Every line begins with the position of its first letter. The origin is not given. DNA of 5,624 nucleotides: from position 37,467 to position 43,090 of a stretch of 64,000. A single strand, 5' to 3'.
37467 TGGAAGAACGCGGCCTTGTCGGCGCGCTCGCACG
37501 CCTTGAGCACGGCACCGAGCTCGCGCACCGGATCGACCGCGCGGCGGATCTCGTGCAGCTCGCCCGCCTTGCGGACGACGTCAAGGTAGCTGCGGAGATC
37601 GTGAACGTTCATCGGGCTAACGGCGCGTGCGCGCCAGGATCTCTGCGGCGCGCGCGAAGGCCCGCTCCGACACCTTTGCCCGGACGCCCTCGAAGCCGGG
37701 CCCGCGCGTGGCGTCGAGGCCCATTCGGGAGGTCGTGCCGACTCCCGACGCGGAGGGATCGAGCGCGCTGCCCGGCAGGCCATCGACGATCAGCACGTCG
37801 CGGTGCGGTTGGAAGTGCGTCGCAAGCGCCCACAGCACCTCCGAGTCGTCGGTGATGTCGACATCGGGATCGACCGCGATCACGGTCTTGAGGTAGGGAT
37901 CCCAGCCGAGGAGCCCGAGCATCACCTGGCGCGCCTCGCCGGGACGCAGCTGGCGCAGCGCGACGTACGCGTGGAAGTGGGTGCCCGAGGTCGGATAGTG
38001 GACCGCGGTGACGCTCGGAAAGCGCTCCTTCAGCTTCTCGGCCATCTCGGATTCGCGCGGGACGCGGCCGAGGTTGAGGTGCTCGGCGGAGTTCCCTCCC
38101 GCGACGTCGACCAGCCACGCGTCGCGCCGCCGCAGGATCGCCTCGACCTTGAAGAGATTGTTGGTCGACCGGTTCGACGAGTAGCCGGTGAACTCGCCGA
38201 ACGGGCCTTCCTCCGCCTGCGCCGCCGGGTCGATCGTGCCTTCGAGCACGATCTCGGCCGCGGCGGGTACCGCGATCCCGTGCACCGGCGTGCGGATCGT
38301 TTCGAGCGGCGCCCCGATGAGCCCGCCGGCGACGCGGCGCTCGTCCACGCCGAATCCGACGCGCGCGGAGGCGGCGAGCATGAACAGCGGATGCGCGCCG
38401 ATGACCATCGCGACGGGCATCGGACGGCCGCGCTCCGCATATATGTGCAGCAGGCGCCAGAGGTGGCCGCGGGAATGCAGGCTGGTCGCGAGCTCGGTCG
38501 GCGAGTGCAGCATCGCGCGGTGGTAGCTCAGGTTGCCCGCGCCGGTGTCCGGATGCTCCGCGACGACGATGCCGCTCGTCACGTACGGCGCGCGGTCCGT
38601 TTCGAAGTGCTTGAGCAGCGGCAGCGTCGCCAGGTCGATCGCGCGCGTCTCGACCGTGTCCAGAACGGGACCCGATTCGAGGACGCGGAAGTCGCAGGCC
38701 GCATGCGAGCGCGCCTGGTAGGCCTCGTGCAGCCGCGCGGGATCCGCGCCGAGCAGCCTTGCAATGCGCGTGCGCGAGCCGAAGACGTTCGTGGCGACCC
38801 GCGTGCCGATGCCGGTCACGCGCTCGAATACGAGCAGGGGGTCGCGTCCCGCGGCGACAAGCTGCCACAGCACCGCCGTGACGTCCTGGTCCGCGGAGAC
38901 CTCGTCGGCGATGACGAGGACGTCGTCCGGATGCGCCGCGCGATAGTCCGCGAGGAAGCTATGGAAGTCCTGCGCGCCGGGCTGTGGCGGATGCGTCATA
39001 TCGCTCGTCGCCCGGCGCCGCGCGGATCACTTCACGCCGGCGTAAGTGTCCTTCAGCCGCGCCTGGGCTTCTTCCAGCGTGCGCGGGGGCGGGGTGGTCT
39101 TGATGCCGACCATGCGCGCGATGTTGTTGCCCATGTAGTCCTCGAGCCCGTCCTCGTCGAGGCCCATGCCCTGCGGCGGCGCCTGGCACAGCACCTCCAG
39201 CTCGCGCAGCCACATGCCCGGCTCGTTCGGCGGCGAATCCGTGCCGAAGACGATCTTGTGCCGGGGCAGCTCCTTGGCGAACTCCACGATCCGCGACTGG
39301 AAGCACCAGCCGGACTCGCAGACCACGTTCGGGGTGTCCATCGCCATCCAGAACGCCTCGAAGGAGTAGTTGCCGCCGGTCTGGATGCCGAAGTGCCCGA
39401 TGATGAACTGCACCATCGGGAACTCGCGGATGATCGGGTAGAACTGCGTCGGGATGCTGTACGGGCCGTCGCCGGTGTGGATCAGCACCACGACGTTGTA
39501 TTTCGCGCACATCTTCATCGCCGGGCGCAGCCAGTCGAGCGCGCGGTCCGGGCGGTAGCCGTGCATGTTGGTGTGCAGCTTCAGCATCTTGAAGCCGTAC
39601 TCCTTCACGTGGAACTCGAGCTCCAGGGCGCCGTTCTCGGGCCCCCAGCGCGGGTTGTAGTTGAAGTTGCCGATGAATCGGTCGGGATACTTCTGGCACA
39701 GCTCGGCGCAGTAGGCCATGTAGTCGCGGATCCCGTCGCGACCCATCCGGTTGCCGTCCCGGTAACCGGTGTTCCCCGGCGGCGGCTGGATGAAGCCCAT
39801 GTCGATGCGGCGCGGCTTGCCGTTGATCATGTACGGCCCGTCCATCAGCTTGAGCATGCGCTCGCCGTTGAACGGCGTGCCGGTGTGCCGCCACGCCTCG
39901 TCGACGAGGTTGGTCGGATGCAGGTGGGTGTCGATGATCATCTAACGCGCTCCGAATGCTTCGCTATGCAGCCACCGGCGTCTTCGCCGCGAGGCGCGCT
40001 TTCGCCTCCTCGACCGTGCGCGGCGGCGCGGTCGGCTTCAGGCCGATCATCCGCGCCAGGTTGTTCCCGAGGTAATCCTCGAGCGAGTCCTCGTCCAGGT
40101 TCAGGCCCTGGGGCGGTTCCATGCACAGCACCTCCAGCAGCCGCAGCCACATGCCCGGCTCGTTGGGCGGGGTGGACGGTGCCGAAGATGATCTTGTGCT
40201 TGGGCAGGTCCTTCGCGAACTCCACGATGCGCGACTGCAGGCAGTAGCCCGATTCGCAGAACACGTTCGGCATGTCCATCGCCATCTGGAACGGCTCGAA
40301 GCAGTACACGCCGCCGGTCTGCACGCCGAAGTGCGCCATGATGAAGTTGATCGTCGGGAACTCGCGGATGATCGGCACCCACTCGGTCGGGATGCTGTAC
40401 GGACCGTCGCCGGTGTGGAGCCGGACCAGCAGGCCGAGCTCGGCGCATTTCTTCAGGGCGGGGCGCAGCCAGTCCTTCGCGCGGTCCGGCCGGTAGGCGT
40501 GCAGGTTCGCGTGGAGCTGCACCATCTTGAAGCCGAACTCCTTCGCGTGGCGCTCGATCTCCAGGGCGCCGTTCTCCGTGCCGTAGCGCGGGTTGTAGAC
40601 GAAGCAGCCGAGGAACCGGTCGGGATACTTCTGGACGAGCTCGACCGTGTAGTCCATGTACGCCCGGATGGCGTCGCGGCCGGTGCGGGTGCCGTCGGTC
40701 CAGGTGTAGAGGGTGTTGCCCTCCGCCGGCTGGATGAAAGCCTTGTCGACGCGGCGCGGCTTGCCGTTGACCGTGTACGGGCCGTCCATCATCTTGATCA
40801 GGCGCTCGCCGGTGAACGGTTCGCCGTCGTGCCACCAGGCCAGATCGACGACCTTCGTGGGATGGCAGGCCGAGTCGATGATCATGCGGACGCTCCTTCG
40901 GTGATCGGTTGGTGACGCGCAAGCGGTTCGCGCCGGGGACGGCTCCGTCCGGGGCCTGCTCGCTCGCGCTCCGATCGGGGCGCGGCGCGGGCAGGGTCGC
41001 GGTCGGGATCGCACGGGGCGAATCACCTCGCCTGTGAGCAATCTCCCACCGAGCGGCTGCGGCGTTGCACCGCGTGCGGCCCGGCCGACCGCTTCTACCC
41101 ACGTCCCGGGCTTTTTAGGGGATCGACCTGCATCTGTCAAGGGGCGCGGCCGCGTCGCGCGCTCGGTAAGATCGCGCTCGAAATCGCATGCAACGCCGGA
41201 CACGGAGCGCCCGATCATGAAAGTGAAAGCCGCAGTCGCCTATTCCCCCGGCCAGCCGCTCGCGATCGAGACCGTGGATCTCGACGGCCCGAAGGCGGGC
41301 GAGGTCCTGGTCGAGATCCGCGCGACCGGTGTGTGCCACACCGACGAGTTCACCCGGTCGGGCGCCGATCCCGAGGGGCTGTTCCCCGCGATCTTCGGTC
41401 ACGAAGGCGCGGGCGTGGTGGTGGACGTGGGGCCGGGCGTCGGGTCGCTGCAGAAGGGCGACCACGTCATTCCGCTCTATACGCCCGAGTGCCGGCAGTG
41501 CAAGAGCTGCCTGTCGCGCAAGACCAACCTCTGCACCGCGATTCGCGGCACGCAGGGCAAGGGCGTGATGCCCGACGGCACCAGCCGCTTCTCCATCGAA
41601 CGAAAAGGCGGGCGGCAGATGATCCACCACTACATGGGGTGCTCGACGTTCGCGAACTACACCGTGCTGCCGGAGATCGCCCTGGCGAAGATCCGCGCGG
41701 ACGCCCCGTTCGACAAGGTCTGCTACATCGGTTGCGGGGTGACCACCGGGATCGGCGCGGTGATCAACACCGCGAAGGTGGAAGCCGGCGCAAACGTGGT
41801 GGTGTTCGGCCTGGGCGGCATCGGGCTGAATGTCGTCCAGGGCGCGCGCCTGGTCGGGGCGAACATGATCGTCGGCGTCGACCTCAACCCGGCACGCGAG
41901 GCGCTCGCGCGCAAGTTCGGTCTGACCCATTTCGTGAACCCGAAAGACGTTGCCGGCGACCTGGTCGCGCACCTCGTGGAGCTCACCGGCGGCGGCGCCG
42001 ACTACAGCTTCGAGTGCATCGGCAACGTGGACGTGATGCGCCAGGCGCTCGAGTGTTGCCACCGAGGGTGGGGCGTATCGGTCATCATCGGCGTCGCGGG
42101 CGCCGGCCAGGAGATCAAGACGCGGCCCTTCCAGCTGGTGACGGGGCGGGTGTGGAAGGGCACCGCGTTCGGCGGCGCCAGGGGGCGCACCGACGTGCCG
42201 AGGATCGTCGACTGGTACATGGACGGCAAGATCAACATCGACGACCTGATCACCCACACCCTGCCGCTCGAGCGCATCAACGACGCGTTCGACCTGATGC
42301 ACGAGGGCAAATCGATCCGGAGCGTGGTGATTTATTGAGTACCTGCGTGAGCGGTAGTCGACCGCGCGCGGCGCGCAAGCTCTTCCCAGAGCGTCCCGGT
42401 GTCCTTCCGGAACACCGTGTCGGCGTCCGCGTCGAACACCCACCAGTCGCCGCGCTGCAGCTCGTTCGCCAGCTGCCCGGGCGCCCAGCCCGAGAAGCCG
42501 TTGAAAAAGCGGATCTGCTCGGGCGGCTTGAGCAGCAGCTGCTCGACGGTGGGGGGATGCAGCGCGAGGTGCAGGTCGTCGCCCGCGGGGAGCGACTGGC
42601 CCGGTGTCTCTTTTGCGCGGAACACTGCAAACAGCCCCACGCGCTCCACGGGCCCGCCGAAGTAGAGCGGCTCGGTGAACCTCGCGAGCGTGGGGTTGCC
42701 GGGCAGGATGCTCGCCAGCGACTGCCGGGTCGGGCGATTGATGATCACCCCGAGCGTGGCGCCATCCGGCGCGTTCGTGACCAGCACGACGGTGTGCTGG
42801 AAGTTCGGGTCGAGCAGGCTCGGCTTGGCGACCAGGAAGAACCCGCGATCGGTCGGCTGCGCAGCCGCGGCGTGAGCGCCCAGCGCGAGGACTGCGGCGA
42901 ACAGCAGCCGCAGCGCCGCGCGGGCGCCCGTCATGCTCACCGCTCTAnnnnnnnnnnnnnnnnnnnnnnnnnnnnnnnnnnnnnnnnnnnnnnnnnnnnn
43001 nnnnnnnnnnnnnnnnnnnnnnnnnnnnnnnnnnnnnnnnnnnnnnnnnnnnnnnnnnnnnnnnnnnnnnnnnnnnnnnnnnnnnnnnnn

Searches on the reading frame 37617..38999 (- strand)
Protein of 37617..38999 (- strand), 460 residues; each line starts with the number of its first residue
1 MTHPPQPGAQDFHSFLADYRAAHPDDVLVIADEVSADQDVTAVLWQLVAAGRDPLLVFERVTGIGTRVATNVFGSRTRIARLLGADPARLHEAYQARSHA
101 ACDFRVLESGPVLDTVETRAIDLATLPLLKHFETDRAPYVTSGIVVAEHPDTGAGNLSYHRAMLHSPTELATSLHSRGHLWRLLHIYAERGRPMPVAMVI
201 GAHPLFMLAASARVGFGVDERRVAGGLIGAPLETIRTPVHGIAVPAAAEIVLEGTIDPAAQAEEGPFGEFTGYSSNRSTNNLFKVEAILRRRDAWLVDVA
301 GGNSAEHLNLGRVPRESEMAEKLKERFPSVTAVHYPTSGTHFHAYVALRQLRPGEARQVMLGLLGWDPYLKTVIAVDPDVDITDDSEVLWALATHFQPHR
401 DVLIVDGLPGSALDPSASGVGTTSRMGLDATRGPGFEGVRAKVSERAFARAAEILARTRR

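Call 8: search_protein_families(library=pfam, proteins=[window:37617-38999:-], max_evalue=0.01)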
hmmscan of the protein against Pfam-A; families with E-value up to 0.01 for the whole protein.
window:37617-38999:- (460 aa): 3 families
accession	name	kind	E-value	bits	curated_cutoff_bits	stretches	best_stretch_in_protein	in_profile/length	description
PF01977.22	UbiD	-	4.1e-58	196.4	23.3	1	109-302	7-204/206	3-octaprenyl-4-hydroxybenzoate carboxy-lyase Rift-related domain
PF20696.2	UbiD_C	-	8.6e-34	116.7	24.2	1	310-430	3-127/127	3-octaprenyl-4-hydroxybenzoate carboxy-lyase C-terminal domain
PF20695.2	UbiD_N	-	2.4e-15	56.8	24.3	1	24-93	7-73/78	3-octaprenyl-4-hydroxybenzoate carboxy-lyase N-terminal domain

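Call 9: search_protein_families(library=ncbifam, proteins=[window:37617-38999:-], max_evalue=0.01)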
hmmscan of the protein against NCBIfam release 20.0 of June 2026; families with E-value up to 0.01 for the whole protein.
window:37617-38999:- (460 aa): 7 families
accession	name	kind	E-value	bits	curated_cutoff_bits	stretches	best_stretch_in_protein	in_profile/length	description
TIGR00148.1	TIGR00148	subfamily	1.4e-85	287.6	244.85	1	24-432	11-437/438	UbiD family decarboxylase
NF041204.1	VdcC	exception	3e-72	243.5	650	1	10-432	2-437/467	non-oxidative hydroxyarylic acid decarboxylases subunit C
TIGR03701.1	mena_SCO4490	equivalog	1.3e-55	188.9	495.9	2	104-421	109-429/433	menaquinone biosynthesis decarboxylase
NF008175.0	PRK10922.1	equivalog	1.1e-45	156.1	788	1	114-433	132-458/497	4-hydroxy-3-polyprenylbenzoate decarboxylase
TIGR02724.1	phenyl_P_beta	equivalog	8.2e-43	146.4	468.95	1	26-432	15-441/472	phenylphosphate carboxylase subunit beta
NF041219.1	BagN_FevL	exception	4.3e-32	111.2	1000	1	119-399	143-435/502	bagremycin/ferroverdin biosynthesis UbiD family decarboxylase BagN/FevL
TIGR02723.1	phenyl_P_alpha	equivalog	1.3e-30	106.4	564.6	1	119-418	123-426/485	phenylphosphate carboxylase subunit alpha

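Call 10: search_solved_structures(query=window:37617-38999:-, max_evalue=1e-10)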
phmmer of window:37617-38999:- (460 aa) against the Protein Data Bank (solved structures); distinct sequences matched with E-value up to 1e-10: 40.
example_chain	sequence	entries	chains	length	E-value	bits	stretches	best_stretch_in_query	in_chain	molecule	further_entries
6h6x_B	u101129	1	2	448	9.5e-64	218.9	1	55-440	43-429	3-polyprenyl-4-hydroxybenzoate decarboxylase and related decarboxylases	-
6h6v_A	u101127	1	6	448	1.9e-63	217.9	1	55-440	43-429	3-polyprenyl-4-hydroxybenzoate decarboxylase and related decarboxylases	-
7p9q_A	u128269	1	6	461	6.9e-43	150.2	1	28-443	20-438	AnInD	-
2idb_A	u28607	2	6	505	1.2e-41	146.1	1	119-435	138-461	3-octaprenyl-4-hydroxybenzoate carboxy-lyase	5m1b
5m1c_A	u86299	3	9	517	1.2e-41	146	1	119-435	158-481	3-octaprenyl-4-hydroxybenzoate carboxy-lyase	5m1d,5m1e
7ae4_A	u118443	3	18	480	4.9e-38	134.2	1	27-432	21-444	Phenolic acid decarboxylase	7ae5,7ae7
7pda_A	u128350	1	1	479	2.9e-35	125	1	43-419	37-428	UbiD family decarboxylase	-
5ny5_A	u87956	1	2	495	1.9e-32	115.8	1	53-427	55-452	3,4-dihydroxybenzoate decarboxylase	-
5o3n_A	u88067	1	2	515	1.9e-32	115.7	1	53-427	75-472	3,4-dihydroxybenzoate decarboxylase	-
5o3m_A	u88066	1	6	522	6.7e-29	104.1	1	54-418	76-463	Protocatechuate decarboxylase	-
6da6_A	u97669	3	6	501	7.8e-29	103.8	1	26-408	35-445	UbiD-like decarboxylase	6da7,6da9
7nf0_A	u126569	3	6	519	1.2e-27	99.9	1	77-418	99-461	Ferulic acid decarboxylase 1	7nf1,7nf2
7nf4_A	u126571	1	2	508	5.3e-27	97.8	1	106-423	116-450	Ferulic acid decarboxylase 1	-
7ney_A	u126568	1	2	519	1e-26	96.8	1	5-418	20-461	Ferulic acid decarboxylase 1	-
7nf3_A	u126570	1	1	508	4.6e-26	94.7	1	106-422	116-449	Ferulic acid decarboxylase 1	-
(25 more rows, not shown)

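Call 21: search_dna_similar(query=window:37617-38999:-, collection=plasmids, mode=protein, max_rows=25, max_evalue=1e-50)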
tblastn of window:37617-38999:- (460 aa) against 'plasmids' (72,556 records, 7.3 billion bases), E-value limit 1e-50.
Records with a match: 143; places in all: 144; records where one place covers at least 80% of the query: 135.
Best place of each record, by identity: 60-80% 98; <60% 45.
By first word of the organism name: Sinorhizobium 75; Ensifer 11; Paracoccus 10; Paraburkholderia 10; Burkholderia 8; Caballeronia 8; Cupriavidus 6; Dinoroseobacter 3; Shinella 2; Azospirillum 2; and 8 more.
By predicted mobility (MOB-suite, as given by PLSDB): mobilizable 68; non-mobilizable 53; conjugative 22.
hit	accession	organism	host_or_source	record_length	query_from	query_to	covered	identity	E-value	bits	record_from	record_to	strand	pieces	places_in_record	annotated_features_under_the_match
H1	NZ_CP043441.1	Cupriavidus campinensis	cell culture,soil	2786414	9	457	98%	71.1%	0e+0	658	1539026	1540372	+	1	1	none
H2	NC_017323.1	Sinorhizobium meliloti BL225C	-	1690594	8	460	98%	70.4%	0e+0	662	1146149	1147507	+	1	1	none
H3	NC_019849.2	Sinorhizobium meliloti GR4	-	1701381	8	460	98%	70.4%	0e+0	662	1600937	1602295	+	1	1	none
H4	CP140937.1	Sinorhizobium meliloti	Medicago lupulina,whole organism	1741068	8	460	98%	70.2%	0e+0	662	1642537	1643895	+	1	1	UbiD family decarboxylase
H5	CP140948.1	Sinorhizobium meliloti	Medicago lupulina,whole organism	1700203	8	460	98%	70.2%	0e+0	662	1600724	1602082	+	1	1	UbiD family decarboxylase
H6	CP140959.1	Sinorhizobium meliloti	Medicago lupulina,whole organism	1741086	8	460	98%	70.2%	0e+0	662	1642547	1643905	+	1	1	UbiD family decarboxylase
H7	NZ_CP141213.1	Sinorhizobium meliloti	alfalfa,Isolate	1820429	8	460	98%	70.2%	0e+0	661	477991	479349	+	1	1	none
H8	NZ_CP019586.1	Sinorhizobium meliloti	Medicago arborea,tissue sample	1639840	8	460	98%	70.2%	0e+0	660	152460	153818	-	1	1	none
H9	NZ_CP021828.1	Sinorhizobium meliloti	Medicago truncatula,Single Cell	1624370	8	460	98%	70.2%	0e+0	660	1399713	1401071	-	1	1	none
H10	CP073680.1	Sinorhizobium meliloti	Medicago truncatula,cell culture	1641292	8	460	98%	70.2%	0e+0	660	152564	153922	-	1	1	UbiD family decarboxylase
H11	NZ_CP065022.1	Sinorhizobium meliloti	Medicago sativa subsp. varia (Martyn) ...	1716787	8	460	98%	70.2%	0e+0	660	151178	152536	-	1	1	none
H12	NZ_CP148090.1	Sinorhizobium meliloti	Medicago sativa,cell culture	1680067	8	460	98%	70.2%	0e+0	660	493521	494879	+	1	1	none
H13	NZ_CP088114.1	Sinorhizobium meliloti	cell culture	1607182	8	460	98%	70.2%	0e+0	660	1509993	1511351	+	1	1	none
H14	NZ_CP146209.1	Sinorhizobium meliloti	-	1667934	8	460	98%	70.0%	0e+0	661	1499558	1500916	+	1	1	none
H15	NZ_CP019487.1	Sinorhizobium meliloti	alfalfa,single cell,nitrogen fixing ...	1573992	8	460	98%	70.0%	0e+0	660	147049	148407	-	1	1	none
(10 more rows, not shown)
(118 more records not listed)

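Call 45: get_annotated_region(hit=H1, flank=12000)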
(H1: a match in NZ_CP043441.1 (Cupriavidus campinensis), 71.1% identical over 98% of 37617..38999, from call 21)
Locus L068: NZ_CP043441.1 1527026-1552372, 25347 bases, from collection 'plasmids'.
description: Cupriavidus campinensis strain MJ1 plasmid unnamed1, complete sequence
organism: Cupriavidus campinensis (NCBI taxid 151783)
taxonomy: Bacteria; Pseudomonadota; Betaproteobacteria; Burkholderiales; Burkholderiaceae; Cupriavidus; Cupriavidus campinensis
host: -; source: cell culture,soil; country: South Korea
typing (MOB-suite, as given by PLSDB): mobilizable; relaxase MOBP
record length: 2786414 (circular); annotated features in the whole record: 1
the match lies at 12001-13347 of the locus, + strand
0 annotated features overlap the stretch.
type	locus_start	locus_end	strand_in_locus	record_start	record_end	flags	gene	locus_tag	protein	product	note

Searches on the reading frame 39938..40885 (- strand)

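Call 8: search_protein_families(library=pfam, proteins=[window:39938-40885:-], max_evalue=0.01)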
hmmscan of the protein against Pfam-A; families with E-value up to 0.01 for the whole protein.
window:39938-40885:- (315 aa): 1 family
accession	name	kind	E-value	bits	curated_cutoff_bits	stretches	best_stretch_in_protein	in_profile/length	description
PF04909.20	Amidohydro_2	-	2.6e-27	96.8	26.4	1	43-236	30-245/289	Amidohydrolase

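Call 9: search_protein_families(library=ncbifam, proteins=[window:39938-40885:-], max_evalue=0.01)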
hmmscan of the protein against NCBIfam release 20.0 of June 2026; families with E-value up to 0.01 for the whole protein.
window:39938-40885:- (315 aa): 0 families

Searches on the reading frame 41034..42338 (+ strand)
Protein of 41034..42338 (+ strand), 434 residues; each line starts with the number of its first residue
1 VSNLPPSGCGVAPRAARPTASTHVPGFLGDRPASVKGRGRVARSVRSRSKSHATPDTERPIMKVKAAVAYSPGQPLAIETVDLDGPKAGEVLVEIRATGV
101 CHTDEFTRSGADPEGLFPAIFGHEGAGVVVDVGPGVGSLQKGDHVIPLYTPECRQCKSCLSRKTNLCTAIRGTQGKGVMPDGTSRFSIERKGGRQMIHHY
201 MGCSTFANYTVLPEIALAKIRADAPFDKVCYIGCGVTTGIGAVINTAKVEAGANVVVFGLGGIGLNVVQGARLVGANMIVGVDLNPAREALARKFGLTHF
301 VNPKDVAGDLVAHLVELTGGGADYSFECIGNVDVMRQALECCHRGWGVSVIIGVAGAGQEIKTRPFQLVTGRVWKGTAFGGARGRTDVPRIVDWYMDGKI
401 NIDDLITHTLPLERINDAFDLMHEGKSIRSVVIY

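Call 8: search_protein_families(library=pfam, proteins=[window:41034-42338:+], max_evalue=0.01)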
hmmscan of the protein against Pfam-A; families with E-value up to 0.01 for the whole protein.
window:41034-42338:+ (434 aa): 3 families
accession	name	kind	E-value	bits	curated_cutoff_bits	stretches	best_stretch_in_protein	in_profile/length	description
PF00107.32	ADH_zinc_N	-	6.2e-27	94.5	31.8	1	262-394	1-126/129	Zinc-binding dehydrogenase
PF08240.17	ADH_N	-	1.5e-20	73.8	23.5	1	88-219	2-101/104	Alcohol dehydrogenase GroES-like domain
PF13602.12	ADH_zinc_N_2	-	6.3e-07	30.8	27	1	311-428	15-129/134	Zinc-binding dehydrogenase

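Call 63: search_protein_families(library=ncbifam, proteins=[window:41082-42335:+], max_evalue=0.00001)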
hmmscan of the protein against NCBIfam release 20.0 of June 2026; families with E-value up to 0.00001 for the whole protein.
window:41082-42335:+ (418 aa): 22 families
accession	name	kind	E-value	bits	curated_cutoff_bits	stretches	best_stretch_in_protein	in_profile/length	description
TIGR02818.1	adh_III_F_hyde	equivalog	9.8e-186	617.1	543.95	1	47-417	1-367/368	S-(hydroxymethyl)glutathione dehydrogenase/class III alcohol dehydrogenase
TIGR03989.1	Rxyl_3153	subfamily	1.2e-92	311.1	440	1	47-418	1-370/370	NDMA-dependent alcohol dehydrogenase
TIGR03451.1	mycoS_dep_FDH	equivalog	1e-64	218.6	512.9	1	48-418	2-358/358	S-(hydroxymethyl)mycothiol dehydrogenase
NF041097.1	keto_inos_dh_IolM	equivalog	1.2e-36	126.2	450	2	229-416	200-387/389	scyllo-inosose 3-dehydrogenase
NF003808.0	PRK05396.1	equivalog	4.8e-33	114.5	380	2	189-415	120-337/341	L-threonine 3-dehydrogenase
TIGR00692.1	tdh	equivalog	3.6e-32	111.7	458.35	2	189-417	118-339/340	L-threonine 3-dehydrogenase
TIGR03366.1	HpnZ_proposed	hypoth_equivalog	1.6e-29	103.1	328.1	1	70-354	3-270/315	putative phosphonate catabolism associated alcohol dehydrogenase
TIGR03201.1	dearomat_had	equivalog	7.2e-29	101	338.65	1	55-417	6-347/349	6-hydroxycyclohex-1-ene-1-carbonyl-CoA dehydrogenase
NF010344.0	PRK13771.1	subfamily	4.7e-27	94.8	349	2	49-153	2-106/334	putative alcohol dehydrogenase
NF006940.0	PRK09422.1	equivalog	3.7e-26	91.9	344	2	60-156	12-108/338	alcohol dehydrogenase AdhP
NF007489.0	PRK10083.1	equivalog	2.2e-23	82.8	376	2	58-155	10-107/339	Zn-dependent oxidoreductase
NF041172.1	AcrlCoa_red_Thmprot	equivalog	1.2e-21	77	500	2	49-153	2-106/334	acryloyl-CoA reductase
NF007375.0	PRK09880.1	equivalog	1.2e-21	76.9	469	1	73-408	28-332/344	L-idonate 5-dehydrogenase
NF007642.0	PRK10309.1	equivalog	5.5e-20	71.9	550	2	189-296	116-221/347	galactitol-1-phosphate 5-dehydrogenase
NF047908.1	AldhRedAhr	equivalog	2.9e-18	65.9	470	1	46-157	2-114/335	NADPH-dependent aldehyde reductase Ahr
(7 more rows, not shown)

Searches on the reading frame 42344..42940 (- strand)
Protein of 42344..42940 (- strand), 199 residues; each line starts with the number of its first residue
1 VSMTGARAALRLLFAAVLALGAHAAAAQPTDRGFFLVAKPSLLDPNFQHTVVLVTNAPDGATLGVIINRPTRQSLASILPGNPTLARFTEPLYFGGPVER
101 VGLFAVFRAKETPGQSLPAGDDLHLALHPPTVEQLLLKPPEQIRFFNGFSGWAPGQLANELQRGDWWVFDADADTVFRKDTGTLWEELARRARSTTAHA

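Call 42: search_protein_families(library=pfam, proteins=[window:42344-42940:-], max_evalue=0.001)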
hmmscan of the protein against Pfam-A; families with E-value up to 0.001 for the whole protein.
window:42344-42940:- (199 aa): 1 family
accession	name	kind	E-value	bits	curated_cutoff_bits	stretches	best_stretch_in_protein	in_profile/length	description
PF02622.21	DUF179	-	7.7e-32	110.9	27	1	40-191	1-155/157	AlgH-like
